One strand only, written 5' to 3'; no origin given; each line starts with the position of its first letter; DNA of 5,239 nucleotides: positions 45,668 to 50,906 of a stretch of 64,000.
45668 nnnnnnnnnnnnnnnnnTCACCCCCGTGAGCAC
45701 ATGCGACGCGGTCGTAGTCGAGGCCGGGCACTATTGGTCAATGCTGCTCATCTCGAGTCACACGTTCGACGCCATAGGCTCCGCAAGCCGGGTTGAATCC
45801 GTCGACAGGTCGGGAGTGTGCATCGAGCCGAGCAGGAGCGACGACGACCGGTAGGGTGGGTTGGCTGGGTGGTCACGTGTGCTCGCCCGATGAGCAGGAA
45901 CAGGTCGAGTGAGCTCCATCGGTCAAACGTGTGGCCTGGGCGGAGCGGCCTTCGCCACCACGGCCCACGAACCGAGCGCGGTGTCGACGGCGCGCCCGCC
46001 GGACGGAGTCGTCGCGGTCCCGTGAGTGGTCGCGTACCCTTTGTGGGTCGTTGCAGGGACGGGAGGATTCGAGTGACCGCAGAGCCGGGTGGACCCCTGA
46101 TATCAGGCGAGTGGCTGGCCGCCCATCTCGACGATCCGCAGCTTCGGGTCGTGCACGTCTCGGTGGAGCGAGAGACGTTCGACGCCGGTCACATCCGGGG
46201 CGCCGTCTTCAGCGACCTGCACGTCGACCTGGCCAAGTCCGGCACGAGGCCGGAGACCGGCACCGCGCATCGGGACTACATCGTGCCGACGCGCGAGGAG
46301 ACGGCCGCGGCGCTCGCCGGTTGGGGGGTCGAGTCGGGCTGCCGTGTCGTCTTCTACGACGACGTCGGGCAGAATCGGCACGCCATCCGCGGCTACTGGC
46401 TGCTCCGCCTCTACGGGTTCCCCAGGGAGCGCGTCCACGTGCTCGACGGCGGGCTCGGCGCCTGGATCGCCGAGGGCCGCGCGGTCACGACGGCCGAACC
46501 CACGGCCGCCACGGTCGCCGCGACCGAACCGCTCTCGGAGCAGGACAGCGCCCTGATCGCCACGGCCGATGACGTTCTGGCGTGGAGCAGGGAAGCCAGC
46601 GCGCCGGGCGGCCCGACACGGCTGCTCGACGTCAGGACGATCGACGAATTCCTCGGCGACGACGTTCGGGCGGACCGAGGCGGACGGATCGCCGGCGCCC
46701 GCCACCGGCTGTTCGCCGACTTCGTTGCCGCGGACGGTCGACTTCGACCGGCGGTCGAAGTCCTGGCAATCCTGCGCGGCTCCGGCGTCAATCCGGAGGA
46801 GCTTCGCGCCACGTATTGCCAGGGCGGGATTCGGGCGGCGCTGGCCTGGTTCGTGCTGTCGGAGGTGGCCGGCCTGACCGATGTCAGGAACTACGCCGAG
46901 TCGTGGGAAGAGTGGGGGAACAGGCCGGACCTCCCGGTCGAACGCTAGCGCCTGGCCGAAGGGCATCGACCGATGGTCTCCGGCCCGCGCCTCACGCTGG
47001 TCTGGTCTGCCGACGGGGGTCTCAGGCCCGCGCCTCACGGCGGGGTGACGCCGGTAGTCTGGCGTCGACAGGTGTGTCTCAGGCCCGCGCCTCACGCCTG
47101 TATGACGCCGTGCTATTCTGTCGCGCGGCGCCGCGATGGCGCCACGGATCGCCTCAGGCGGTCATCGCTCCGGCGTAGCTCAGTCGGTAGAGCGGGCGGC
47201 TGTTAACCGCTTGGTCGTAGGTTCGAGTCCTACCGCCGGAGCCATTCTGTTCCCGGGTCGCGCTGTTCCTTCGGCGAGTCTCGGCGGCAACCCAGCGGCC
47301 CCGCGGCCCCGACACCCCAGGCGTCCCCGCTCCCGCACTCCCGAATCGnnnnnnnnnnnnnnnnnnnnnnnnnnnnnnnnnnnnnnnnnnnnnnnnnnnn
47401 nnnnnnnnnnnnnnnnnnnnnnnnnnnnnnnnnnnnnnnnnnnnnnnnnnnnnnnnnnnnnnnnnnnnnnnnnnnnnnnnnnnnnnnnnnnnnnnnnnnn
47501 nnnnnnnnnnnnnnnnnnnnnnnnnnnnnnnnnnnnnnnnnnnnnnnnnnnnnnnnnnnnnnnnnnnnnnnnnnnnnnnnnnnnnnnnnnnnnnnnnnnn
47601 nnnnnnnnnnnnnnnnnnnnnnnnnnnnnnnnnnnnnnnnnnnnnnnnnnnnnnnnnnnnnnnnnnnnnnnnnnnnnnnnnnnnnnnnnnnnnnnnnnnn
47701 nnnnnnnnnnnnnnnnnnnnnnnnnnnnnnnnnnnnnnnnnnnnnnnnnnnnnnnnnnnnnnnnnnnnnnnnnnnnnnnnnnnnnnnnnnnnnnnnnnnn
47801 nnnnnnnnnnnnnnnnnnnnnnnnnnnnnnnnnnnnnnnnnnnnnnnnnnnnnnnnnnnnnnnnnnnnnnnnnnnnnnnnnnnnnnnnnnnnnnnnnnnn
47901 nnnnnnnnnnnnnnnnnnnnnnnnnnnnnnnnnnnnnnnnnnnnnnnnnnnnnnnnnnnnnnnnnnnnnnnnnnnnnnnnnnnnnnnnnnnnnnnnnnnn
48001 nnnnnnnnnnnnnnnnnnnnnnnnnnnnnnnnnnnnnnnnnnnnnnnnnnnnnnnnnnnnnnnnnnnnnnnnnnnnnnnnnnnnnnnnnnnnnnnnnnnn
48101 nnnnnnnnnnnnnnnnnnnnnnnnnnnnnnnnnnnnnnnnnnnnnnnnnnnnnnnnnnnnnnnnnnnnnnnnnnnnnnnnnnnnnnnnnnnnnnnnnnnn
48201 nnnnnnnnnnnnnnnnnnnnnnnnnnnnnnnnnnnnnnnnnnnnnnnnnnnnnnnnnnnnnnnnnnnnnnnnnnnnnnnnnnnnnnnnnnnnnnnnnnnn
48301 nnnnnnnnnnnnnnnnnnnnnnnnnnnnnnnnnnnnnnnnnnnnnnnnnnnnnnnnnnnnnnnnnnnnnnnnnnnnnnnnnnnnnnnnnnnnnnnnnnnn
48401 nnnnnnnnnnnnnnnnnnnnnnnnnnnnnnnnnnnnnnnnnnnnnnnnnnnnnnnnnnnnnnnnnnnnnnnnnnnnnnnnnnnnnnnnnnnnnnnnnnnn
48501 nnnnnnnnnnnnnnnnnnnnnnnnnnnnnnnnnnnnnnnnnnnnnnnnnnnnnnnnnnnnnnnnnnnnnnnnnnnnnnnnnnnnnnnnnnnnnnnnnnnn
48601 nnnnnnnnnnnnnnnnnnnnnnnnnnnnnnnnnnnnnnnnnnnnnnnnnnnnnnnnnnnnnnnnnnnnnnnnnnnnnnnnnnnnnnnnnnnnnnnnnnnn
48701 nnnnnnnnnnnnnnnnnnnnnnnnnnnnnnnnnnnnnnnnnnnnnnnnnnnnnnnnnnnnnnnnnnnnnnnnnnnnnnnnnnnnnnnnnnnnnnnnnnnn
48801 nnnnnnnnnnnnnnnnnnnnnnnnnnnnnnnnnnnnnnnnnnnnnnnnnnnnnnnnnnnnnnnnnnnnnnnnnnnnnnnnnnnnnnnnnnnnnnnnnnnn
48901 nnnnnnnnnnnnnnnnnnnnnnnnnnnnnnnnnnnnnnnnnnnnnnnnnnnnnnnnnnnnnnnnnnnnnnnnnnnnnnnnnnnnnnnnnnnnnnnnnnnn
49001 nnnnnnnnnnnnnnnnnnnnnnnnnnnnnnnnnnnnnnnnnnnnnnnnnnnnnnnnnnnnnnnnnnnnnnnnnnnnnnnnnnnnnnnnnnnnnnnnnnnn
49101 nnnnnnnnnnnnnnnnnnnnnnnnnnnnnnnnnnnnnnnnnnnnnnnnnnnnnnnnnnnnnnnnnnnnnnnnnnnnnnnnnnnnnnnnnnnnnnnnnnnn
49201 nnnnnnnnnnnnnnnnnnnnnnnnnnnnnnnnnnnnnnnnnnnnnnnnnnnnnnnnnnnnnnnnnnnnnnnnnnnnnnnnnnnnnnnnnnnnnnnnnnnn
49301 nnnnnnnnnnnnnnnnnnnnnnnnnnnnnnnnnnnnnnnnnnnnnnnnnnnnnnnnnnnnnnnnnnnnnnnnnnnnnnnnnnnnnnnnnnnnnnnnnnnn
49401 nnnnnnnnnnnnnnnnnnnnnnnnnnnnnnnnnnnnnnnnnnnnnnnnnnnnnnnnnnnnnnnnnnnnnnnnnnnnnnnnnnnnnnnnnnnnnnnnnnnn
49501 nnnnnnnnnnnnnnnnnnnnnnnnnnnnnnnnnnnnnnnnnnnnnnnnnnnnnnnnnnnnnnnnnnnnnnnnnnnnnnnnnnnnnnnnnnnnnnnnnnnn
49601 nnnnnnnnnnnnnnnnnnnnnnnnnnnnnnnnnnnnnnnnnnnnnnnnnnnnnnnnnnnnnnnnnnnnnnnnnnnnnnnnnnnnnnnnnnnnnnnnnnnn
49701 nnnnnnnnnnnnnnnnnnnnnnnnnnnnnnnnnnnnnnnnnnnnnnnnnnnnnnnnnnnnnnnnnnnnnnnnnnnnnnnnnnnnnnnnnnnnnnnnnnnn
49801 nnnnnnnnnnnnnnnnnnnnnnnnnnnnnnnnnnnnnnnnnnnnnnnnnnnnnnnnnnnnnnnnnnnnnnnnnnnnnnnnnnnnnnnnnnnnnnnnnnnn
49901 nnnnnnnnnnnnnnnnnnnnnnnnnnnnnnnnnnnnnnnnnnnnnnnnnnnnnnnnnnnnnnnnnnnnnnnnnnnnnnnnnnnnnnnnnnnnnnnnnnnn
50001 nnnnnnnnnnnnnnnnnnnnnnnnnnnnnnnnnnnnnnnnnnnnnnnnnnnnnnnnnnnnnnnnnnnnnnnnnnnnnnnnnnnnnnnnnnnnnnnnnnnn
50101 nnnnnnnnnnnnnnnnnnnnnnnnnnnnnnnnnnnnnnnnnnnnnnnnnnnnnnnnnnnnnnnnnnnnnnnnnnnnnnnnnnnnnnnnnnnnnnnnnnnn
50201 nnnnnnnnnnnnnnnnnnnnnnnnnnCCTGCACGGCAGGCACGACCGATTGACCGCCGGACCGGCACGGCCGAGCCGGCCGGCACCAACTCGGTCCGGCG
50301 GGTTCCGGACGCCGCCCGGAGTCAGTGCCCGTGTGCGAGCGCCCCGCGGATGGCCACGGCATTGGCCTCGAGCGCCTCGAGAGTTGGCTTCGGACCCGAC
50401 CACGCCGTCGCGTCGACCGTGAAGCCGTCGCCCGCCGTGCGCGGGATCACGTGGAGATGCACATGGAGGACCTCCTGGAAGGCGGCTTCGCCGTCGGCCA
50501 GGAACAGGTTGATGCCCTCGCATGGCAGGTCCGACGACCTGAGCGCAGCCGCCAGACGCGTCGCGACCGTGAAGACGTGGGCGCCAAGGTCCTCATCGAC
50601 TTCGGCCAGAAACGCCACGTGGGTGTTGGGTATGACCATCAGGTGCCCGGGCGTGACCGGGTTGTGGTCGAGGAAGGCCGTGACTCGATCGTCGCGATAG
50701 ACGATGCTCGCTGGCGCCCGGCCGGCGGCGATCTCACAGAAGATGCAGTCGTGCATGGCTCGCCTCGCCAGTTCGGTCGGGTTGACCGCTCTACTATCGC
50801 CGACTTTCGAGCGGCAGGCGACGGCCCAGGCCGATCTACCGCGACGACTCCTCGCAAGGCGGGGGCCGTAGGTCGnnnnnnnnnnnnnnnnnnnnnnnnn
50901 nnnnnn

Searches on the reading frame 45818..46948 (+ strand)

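Call 33: search_protein_families(library=pfam, proteins=[window:45818-46948:+], max_evalue=0.001)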
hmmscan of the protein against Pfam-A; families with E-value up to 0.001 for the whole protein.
window:45818-46948:+ (376 aa): 1 family
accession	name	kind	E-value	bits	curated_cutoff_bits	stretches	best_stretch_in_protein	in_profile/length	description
PF00581.25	Rhodanese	-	6.5e-21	75.1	22.2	2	266-367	13-100/102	Rhodanese-like domain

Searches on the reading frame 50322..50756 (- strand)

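Call 33: search_protein_families(library=pfam, proteins=[window:50322-50756:-], max_evalue=0.001)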
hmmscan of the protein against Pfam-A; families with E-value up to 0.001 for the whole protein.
window:50322-50756:- (144 aa): 2 families
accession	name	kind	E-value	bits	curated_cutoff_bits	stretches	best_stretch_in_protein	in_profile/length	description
PF01230.28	HIT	-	1.4e-23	83.8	21.5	1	13-107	3-96/98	HIT domain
PF11969.13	DcpS_C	-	2.5e-11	44.5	24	1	4-105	2-101/114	Scavenger mRNA decapping enzyme C-term binding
